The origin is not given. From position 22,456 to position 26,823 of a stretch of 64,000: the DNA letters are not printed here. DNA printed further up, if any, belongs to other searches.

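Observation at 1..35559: A 35.6-kb co-directional array of 15 paralogous exported proteins built around one unassigned C-terminal module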

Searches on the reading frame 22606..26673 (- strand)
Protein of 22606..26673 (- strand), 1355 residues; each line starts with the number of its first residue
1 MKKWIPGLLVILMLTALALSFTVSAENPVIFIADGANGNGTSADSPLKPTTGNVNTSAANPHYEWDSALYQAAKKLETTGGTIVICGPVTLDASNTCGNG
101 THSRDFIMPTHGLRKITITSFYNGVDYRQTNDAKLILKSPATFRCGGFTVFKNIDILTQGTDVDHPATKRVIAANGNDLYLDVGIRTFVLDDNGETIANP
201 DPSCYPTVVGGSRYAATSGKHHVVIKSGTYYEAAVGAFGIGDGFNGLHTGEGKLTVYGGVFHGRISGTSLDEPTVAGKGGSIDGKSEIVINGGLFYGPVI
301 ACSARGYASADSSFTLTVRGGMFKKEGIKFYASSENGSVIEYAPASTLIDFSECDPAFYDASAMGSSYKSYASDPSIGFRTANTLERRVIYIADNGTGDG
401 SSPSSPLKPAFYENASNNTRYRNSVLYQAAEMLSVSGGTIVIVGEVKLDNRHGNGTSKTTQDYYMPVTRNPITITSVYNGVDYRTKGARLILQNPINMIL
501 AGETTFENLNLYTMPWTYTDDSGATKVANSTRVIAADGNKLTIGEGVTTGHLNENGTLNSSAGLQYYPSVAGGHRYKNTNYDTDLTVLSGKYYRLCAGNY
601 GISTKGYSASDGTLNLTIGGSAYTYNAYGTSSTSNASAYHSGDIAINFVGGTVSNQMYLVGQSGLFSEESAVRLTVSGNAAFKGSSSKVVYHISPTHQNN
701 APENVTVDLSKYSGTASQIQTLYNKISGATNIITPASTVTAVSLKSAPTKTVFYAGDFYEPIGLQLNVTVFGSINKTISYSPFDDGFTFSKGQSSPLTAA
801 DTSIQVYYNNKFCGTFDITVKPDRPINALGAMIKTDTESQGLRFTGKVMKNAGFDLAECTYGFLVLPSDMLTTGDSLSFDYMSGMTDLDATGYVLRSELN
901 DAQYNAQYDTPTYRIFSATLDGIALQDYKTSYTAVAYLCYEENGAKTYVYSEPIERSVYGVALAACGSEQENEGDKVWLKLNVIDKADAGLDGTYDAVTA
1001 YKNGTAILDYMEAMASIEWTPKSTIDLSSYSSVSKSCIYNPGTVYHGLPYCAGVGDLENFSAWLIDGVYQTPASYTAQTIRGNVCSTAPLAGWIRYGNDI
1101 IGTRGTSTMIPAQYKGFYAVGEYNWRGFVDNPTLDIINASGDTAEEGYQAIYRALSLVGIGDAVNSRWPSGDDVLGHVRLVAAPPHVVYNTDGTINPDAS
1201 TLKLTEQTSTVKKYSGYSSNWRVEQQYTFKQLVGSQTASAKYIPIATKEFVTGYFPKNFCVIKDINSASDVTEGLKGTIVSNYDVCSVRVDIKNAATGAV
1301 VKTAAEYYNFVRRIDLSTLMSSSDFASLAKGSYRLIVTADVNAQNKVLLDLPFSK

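Call 4: search_protein_families(library=pfam, proteins=[window:22606-26673:-], max_evalue=1)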
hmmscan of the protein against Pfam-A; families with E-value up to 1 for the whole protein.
window:22606-26673:- (1355 aa): 1 family
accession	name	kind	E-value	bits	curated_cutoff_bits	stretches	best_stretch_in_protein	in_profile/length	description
PF12355.13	Dscam_C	-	0.16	13.3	26.1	1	355-418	9-72/118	Down syndrome cell adhesion molecule C terminal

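Call 5: search_protein_families(library=ncbifam, proteins=[window:22606-26673:-], max_evalue=1)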
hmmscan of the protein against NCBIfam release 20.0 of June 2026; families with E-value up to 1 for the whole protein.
window:22606-26673:- (1355 aa): 0 families

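Call 91: search_protein_families(library=phrogs, proteins=[window:22606-26673:-], max_evalue=0.1)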
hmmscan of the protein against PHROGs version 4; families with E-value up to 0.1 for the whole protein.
window:22606-26673:- (1355 aa): 0 families
